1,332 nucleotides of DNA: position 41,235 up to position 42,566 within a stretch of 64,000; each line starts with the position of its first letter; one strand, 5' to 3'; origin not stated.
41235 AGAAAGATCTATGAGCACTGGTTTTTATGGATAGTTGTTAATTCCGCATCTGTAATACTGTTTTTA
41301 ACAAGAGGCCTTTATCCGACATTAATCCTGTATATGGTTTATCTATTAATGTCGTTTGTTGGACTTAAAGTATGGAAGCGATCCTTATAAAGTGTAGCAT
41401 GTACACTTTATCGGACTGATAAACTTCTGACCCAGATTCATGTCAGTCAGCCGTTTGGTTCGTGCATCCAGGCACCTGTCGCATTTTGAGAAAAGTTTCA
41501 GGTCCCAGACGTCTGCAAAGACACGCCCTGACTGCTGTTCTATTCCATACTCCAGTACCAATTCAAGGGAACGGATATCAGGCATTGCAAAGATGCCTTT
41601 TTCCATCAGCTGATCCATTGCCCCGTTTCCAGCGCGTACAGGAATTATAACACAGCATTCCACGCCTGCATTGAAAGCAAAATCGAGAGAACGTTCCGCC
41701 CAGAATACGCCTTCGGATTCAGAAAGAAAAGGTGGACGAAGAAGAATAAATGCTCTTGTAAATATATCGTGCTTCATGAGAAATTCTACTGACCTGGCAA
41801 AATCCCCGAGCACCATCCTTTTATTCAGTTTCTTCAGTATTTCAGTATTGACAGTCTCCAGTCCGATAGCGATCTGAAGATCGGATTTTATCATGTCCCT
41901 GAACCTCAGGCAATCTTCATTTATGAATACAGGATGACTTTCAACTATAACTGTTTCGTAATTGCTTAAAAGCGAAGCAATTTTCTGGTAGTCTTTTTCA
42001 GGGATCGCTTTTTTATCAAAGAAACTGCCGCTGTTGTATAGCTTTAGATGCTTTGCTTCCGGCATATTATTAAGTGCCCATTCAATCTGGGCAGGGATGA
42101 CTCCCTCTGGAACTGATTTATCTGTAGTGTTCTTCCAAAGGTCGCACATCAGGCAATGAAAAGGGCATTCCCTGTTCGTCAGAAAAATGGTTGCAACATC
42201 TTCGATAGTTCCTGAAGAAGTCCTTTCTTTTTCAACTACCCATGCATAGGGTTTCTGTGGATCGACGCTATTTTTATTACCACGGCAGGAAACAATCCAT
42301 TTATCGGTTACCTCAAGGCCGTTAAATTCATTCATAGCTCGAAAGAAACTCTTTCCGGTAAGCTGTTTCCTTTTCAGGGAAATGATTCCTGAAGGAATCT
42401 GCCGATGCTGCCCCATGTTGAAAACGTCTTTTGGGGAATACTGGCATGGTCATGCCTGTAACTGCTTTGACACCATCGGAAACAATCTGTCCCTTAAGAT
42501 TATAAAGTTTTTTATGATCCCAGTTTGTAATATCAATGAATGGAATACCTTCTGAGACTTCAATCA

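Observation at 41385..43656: Translationally overlapped pair: Cys-less asparagine-synthetase-like PP-loop enzyme plus unassigned radical SAM enzyme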

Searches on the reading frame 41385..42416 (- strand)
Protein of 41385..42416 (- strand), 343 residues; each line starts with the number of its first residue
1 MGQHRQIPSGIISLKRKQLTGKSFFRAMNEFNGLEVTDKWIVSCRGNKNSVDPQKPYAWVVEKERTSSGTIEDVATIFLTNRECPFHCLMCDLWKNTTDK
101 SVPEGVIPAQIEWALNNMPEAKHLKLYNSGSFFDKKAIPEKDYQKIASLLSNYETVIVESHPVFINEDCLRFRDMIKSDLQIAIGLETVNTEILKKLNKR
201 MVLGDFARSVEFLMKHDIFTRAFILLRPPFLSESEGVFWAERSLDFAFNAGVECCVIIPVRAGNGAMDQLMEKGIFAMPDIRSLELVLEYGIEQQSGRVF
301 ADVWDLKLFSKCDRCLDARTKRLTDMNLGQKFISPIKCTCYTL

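Call 3: search_protein_families(library=pfam, proteins=[window:41385-42416:-], max_evalue=0.1)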
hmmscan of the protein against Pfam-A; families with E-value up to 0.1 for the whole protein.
window:41385-42416:- (343 aa): 1 family
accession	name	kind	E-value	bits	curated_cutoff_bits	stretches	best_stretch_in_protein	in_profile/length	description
PF04055.27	Radical_SAM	-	2.7e-05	24.8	29.5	1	82-226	5-150/166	Radical SAM superfamily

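Call 4: search_protein_families(library=ncbifam, proteins=[window:41385-42416:-], max_evalue=0.1)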
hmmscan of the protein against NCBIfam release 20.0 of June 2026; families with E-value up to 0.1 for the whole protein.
window:41385-42416:- (343 aa): 6 families
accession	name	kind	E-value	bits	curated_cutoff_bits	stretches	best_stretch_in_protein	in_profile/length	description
TIGR01210.1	TIGR01210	equivalog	1.2e-31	110.1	212.15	1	62-300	4-250/313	archaeosine biosynthesis radical SAM protein RaSEA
TIGR04479.1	bcpD_PhpK_rSAM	subfamily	0.00033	19.2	600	1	182-226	345-389/504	PhpK family radical SAM P-methyltransferase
NF004567.0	PRK05904.1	equivalog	0.0028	16.9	355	1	84-219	16-154/353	coproporphyrinogen III oxidase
TIGR02026.1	BchE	equivalog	0.0091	14.9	481.35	1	51-223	170-342/497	magnesium-protoporphyrin IX monomethyl ester anaerobic oxidative cyclase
TIGR01212.1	TIGR01212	equivalog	0.04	13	180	1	177-229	134-188/302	tRNA modification radical SAM protein MnmL/YtqA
NF011151.0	PRK14560.1-2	equivalog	0.066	13.1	291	0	134-207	30-96/172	putative RNA-binding protein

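Call 8: search_solved_structures(query=window:41385-42335:-, max_evalue=1, show_alignments=2)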
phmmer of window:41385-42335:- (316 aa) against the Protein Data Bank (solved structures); distinct sequences matched with E-value up to 1: 2.
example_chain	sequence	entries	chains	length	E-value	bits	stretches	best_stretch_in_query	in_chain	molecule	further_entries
2ekl_A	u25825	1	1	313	0.13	14.6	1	111-179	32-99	D-3-phosphoglycerate dehydrogenase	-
5fgo_A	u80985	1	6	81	0.29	13.5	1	90-149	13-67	CG1507-PB, isoform B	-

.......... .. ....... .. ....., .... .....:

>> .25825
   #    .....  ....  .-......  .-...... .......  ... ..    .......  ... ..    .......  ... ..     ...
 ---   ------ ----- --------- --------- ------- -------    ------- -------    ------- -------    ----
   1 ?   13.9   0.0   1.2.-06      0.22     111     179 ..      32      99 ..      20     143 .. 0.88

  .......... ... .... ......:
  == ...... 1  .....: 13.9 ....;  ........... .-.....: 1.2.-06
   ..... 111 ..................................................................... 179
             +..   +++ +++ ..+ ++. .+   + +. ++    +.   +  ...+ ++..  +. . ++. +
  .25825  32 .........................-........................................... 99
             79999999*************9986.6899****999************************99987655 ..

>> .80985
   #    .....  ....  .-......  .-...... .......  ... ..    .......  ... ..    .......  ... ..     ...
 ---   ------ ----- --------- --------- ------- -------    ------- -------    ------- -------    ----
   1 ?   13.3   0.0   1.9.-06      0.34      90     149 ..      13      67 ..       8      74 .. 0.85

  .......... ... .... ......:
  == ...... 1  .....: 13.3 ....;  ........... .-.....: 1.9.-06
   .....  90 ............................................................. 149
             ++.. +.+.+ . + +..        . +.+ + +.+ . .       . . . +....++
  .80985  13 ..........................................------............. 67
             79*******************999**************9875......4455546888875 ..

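Call 17: find_homologous_proteins(query=window:41385-42335:-, max_evalue=0.001)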
Query window:41385-42335:- (316 aa): 7997 proteins with E <= 0.001 among 8000 candidates; the best 120 are listed.
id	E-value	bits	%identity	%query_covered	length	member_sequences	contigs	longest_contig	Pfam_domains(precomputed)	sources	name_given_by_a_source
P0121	6.0e-215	730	100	100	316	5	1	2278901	PF04055.28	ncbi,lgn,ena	-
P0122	1.7e-206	703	95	100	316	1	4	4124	PF04055.28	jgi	jgi:radical SAM enzyme (TIGR01210 family)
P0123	3.3e-206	702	95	100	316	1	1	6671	PF04055.28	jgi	jgi:radical SAM enzyme (TIGR01210 family)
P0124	1.2e-195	667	90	100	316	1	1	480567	PF04055.28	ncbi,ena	-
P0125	2.2e-194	663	90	100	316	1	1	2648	-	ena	-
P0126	2.8e-194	662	89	100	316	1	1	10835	PF04055.28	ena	-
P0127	6.2e-194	661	89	100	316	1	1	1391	-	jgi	jgi:radical SAM enzyme (TIGR01210 family)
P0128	1.6e-193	660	90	100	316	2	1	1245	-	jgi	jgi:radical SAM enzyme (TIGR01210 family)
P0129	2.5e-193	659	88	100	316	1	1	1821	-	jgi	jgi:radical SAM enzyme (TIGR01210 family)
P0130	3.8e-193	659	89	100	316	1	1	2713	-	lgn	-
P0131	5.8e-193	658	89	100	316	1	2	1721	-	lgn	-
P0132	1.1e-192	657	88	100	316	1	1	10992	PF04055.28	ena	-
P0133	2.3e-192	656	87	100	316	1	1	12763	-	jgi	jgi:archaeosine synthase beta-subunit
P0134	2.5e-192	656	88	100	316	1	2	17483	-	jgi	jgi:radical SAM enzyme (TIGR01210 family)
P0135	2.8e-192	656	89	100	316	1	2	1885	-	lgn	-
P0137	3.1e-191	652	88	100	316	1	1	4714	-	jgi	jgi:radical SAM enzyme (TIGR01210 family)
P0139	3.6e-187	639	86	100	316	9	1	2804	-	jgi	jgi:radical SAM enzyme (TIGR01210 family)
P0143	5.1e-184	629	85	100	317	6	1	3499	-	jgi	jgi:radical SAM enzyme (TIGR01210 family)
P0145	1.2e-181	621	84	100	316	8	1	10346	-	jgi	jgi:radical SAM enzyme (TIGR01210 family)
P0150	3.5e-180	616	83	100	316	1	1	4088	PF04055.28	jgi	jgi:radical SAM enzyme (TIGR01210 family)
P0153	6.7e-180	615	83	100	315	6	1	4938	PF04055.28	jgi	jgi:radical SAM enzyme (TIGR01210 family)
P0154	2.2e-179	614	82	100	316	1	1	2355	PF04055.28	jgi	jgi:radical SAM enzyme (TIGR01210 family)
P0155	1.1e-178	611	82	100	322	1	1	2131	-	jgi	jgi:radical SAM enzyme (TIGR01210 family)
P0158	4.6e-178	609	84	100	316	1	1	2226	PF04055.28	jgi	jgi:radical SAM enzyme (TIGR01210 family)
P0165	1.2e-175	601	81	99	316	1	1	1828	-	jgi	jgi:radical SAM enzyme (TIGR01210 family)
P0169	2.8e-172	590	80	99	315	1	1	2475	-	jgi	jgi:radical SAM enzyme (TIGR01210 family)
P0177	2.6e-169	580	79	100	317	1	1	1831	PF04055.28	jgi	jgi:radical SAM enzyme (TIGR01210 family)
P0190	1.3e-164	565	77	99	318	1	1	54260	PF04055.28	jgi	jgi:radical SAM enzyme (TIGR01210 family)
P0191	1.0e-163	562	77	100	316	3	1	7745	-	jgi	jgi:radical SAM enzyme (TIGR01210 family)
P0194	2.1e-161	554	96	80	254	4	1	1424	-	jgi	jgi:radical SAM enzyme (TIGR01210 family)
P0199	1.6e-155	535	73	99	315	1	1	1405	-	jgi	jgi:radical SAM enzyme (TIGR01210 family)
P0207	4.1e-154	530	71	100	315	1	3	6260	PF04055.28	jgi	jgi:radical SAM enzyme (TIGR01210 family)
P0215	1.2e-153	529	73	99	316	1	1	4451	PF04055.28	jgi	jgi:radical SAM enzyme (TIGR01210 family)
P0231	1.5e-152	525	73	99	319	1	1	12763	PF04055.28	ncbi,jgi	jgi:radical SAM enzyme (TIGR01210 family)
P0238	3.6e-152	524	70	100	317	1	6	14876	-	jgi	jgi:radical SAM enzyme (TIGR01210 family)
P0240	4.4e-152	524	70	100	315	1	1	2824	PF04055.28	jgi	jgi:radical SAM enzyme (TIGR01210 family)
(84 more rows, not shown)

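Call 34: search_solved_structures(query=A3, max_evalue=1, show_alignments=2)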
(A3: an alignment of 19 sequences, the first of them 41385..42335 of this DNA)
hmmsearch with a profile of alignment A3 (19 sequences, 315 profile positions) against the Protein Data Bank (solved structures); distinct sequences matched with E-value up to 1: 5.
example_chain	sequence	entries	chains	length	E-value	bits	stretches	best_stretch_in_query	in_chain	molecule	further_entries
6iad_A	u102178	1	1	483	0.29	13.3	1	128-202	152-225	Histone acetyltransferase, ELP3 family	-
6iaz_A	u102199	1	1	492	0.29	13.3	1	128-202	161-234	Histone acetyltransferase, ELP3 family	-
7kdx_A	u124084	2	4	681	0.31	13.2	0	51-72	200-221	Methyltransferase TokK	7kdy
6ia8_A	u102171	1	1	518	0.32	13.2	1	128-202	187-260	Histone acetyltransferase, ELP3 family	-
4qb1_A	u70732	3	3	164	0.46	12.7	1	195-244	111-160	Xyn30D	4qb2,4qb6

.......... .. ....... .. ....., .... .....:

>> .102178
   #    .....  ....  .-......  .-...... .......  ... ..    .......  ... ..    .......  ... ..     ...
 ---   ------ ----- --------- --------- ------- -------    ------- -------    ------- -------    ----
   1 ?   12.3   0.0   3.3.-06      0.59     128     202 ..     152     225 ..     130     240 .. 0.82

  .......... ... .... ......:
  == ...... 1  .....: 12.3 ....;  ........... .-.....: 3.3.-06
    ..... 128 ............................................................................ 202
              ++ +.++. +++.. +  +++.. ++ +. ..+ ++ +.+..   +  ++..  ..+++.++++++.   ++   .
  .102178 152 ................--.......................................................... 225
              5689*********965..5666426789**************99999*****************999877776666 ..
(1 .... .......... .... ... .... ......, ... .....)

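Call 44: find_homologous_proteins(query=A3, max_evalue=0.001)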
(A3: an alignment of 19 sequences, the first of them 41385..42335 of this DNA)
Query A3 (19 sequences) (316 aa, profile of the alignment): 8000 proteins with E <= 0.001 among 8000 candidates; the best 120 are listed.
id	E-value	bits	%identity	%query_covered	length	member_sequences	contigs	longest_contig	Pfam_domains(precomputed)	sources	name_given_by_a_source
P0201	2.0e-165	567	71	100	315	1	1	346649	PF04055.28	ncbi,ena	-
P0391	1.6e-162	558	70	99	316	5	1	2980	PF04055.28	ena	-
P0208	2.1e-162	558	70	100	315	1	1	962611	-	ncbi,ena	-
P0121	2.8e-162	557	100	100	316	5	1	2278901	PF04055.28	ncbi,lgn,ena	-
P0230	5.1e-162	556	70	100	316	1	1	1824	PF04055.28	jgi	jgi:hypothetical protein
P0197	5.5e-162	556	72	100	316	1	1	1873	-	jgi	-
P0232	6.4e-162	556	70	100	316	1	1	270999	PF04055.28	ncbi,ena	-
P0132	7.8e-162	556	88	100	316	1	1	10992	PF04055.28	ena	-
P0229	8.4e-162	556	71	100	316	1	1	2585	PF04055.28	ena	-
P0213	1.1e-161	555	70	100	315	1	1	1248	PF04055.28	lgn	-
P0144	1.4e-161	555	85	100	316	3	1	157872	PF04055.28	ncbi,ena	-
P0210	1.4e-161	555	72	99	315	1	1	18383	PF04055.28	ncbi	ncbi:MAG: hypothetical protein WCD55_01870 [Bacteroidales bacterium]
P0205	1.5e-161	555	72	99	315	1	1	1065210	-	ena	-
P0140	1.6e-161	555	85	100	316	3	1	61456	PF04055.28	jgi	jgi:archaeosine synthase beta-subunit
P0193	1.8e-161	554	74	99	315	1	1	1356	PF04055.28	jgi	jgi:archaeosine synthase beta-subunit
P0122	2.0e-161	554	95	100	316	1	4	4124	PF04055.28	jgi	jgi:radical SAM enzyme (TIGR01210 family)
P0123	2.3e-161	554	95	100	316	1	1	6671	PF04055.28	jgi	jgi:radical SAM enzyme (TIGR01210 family)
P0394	8.4e-161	552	71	99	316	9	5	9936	-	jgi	jgi:radical SAM enzyme (TIGR01210 family)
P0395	9.6e-161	552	70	100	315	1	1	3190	PF04055.28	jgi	jgi:radical SAM enzyme (TIGR01210 family)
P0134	1.3e-160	552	88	100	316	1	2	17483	-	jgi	jgi:radical SAM enzyme (TIGR01210 family)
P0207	1.9e-160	551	71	100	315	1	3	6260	PF04055.28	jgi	jgi:radical SAM enzyme (TIGR01210 family)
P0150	2.0e-160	551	83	100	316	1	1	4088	PF04055.28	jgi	jgi:radical SAM enzyme (TIGR01210 family)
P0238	2.3e-160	551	70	100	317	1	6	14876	-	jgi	jgi:radical SAM enzyme (TIGR01210 family)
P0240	9.8e-160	549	70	100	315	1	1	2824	PF04055.28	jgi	jgi:radical SAM enzyme (TIGR01210 family)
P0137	1.1e-159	549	88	100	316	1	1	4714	-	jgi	jgi:radical SAM enzyme (TIGR01210 family)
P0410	2.2e-159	548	70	99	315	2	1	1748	PF04055.28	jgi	jgi:radical SAM enzyme (TIGR01210 family)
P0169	3.7e-159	547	80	99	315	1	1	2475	-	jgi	jgi:radical SAM enzyme (TIGR01210 family)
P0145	5.7e-159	546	84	100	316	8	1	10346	-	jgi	jgi:radical SAM enzyme (TIGR01210 family)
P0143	7.1e-159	546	85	100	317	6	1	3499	-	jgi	jgi:radical SAM enzyme (TIGR01210 family)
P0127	7.3e-159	546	89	100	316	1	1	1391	-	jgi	jgi:radical SAM enzyme (TIGR01210 family)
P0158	7.8e-159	546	84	100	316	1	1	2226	PF04055.28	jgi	jgi:radical SAM enzyme (TIGR01210 family)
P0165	8.7e-159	546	81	99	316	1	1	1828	-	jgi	jgi:radical SAM enzyme (TIGR01210 family)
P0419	1.1e-158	545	68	99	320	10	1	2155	PF04055.28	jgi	jgi:radical SAM enzyme (TIGR01210 family)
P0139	1.1e-158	545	86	100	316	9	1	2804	-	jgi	jgi:radical SAM enzyme (TIGR01210 family)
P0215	2.4e-158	544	73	99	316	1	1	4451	PF04055.28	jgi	jgi:radical SAM enzyme (TIGR01210 family)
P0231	3.4e-158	544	73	99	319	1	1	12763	PF04055.28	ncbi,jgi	jgi:radical SAM enzyme (TIGR01210 family)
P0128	3.8e-158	544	90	100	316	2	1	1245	-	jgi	jgi:radical SAM enzyme (TIGR01210 family)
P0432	4.7e-158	543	70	97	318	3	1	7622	PF04055.28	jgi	jgi:radical SAM enzyme (TIGR01210 family)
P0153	4.9e-158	543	83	100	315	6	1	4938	PF04055.28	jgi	jgi:radical SAM enzyme (TIGR01210 family)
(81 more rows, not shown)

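Call 50: predict_structure(alignment_id=A4)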
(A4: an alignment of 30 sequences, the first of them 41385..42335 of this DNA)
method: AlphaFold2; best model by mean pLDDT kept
length: 316 residues; sequences in the alignment: 30
mean_pLDDT: 87.8   pTM: 0.87
mean pLDDT of the five models: 87.8, 86.0, 84.6, 84.3, 84.3
residues with pLDDT >= 90: 198; 70-90: 93; 50-70: 17; < 50: 8
segments of 3 or more residues with pLDDT < 50: 1-6
pLDDT, mean of each block of 10 residues (from residue 1): 46 69 82 93 95 85 77 86 96 95 88 93 95 93 93 92 75 81 96 94 90 95 96 82 86 95 96 93 91 96 94 60
secondary structure, 60 per line:
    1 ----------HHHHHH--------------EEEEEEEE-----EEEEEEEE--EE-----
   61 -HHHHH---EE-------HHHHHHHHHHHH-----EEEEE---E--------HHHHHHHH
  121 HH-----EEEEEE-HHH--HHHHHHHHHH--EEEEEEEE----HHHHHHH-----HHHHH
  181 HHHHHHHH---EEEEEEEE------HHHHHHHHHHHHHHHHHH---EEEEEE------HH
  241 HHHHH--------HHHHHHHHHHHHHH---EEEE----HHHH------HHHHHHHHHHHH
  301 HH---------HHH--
elements in order: H11-16 E31-38 E44-51 H62-66 H79-90 E96-100 H113-122 E128-133 H140-149 E152-159 H164-170 H176-188 E192-199 H206-223 E227-232 H239-245 H254-267 E271-274 H279-282 H289-302

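Call 76: find_related_loci(query=A3, collection=metagenome_contigs, flank=5000)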
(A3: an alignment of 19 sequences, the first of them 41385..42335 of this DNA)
Query A3 (316 aa) in metagenome_contigs; peptide patterns used: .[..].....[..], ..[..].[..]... (x = any residue, [..] = any of these).
600 stretches matched a pattern (row limit reached: there are more); 554 encode a relative of the query (tblastn E <= 1e-3); the best 80 are kept; 80 distinct loci.
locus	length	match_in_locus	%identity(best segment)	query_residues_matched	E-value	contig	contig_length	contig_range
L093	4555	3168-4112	83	1-315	0e+0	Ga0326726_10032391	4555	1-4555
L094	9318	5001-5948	79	1-316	6e-175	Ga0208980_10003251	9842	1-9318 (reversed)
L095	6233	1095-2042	78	1-316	3e-174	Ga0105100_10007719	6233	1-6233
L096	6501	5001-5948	78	1-316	9e-174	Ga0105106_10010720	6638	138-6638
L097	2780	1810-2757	77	1-316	0e+0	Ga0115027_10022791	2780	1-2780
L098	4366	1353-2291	71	1-313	1e-159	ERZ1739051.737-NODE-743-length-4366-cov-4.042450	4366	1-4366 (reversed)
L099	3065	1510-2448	70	1-313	4e-163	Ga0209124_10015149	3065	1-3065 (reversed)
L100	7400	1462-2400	70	1-313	3e-153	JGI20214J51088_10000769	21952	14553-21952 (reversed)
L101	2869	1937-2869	69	1-311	3e-161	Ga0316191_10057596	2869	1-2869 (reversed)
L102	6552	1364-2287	70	9-316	6e-153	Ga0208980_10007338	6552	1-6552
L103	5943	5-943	70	1-313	1e-151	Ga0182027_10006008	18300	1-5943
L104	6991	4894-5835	69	1-314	2e-151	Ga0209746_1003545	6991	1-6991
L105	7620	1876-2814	68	1-313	2e-150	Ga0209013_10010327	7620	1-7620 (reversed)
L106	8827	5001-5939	68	1-313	3e-150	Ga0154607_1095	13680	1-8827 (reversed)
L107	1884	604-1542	68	1-313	3e-162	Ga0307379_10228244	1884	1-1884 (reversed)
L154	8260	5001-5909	60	11-313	5e-124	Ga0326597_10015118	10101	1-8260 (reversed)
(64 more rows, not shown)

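Call 79: search_protein_families(library=pfam, proteins=[L154:729-1772:-, L154:2063-3202:-, L154:3412-4563:-, L154:2815-3918:+, L154:4090-4728:+, L154:4974-5924:+, L154:5900-7438:+], max_evalue=0.01)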
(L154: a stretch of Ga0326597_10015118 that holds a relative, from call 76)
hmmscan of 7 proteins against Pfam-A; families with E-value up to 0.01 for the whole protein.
L154:729-1772:- (347 aa): 0 families

L154:2063-3202:- (379 aa): 6 families
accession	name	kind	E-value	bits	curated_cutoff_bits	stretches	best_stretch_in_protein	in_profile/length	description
PF02481.21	DNA_processg_A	-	2.2e-75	252.9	29.6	1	85-291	2-211/212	DNA recombination-mediator protein A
PF17782.7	DprA_WH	-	6.5e-12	45.8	22.9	1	317-374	4-61/61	DprA winged helix domain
PF14520.12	HHH_5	-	1e-08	36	27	1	24-69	5-51/57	Helix-hairpin-helix domain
PF00633.29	HHH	-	3.8e-05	23.8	24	0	53-69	11-27/30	Helix-hairpin-helix motif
PF18306.6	LDcluster4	-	0.00011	22.2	26.3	1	128-267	4-123/151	SLOG cluster4 family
PF21102.3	DprA_N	-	0.0054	16.9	22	0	20-57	7-44/64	DprA-like N-terminal HHH domain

L154:3412-4563:- (383 aa): 4 families
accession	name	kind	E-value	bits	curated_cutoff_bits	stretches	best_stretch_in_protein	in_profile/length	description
PF24621.2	DHQS_C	-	4.1e-51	173.2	27.6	1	205-349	1-144/144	3-dehydroquinate synthase C-terminal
PF01761.26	DHQ_synthase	-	4.1e-48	162.3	24.2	1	92-203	3-114/115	3-dehydroquinate synthase N-terminal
PF13685.12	Fe-ADH_2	-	3.8e-14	53.4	28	1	40-196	2-147/149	Iron-containing alcohol dehydrogenase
PF00465.25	Fe-ADH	-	3.3e-09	37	31.3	1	41-155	7-131/168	Iron-containing alcohol dehydrogenase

L154:2815-3918:+ (367 aa): 0 families

L154:4090-4728:+ (212 aa): 0 families

L154:4974-5924:+ (316 aa): 1 family
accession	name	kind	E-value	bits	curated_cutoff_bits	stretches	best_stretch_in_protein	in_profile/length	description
PF04055.27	Radical_SAM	-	2.8e-05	24.8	29.5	1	54-198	5-150/166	Radical SAM superfamily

L154:5900-7438:+ (512 aa): 10 families
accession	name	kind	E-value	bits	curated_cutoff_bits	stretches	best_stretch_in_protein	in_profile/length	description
PF04820.20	Trp_halogenase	-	2.1e-13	50.4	21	2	139-411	159-387/458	Tryptophan halogenase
PF01266.30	DAO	-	2.7e-09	37.4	27.9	1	14-201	1-206/353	FAD dependent oxidoreductase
PF12831.13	FAD_oxidored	-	5e-07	29.8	27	1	14-46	1-33/416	FAD dependent oxidoreductase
PF13450.12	NAD_binding_8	-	5.9e-05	23.7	21.9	1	17-47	1-31/68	NAD(P)-binding Rossmann-like domain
PF00890.30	FAD_binding_2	-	8.6e-05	22.3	20.4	1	14-47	1-34/414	FAD binding domain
PF01494.25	FAD_binding_3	-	0.00042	20.1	22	1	13-46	2-35/349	FAD binding domain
PF07992.20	Pyr_redox_2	-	0.00078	19.4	26.1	1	13-51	1-40/291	Pyridine nucleotide-disulphide oxidoreductase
PF03486.20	HI0933_like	-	0.0016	18.4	50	1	14-46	2-34/244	HI0933-like protein Rossmann domain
PF01134.28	GIDA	-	0.0032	17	22.1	1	14-44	1-29/391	Glucose inhibited division protein A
PF01262.27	AlaDh_PNT_C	-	0.0095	15.8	23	0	5-44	21-60/214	Alanine dehydrogenase/PNT, C-terminal domain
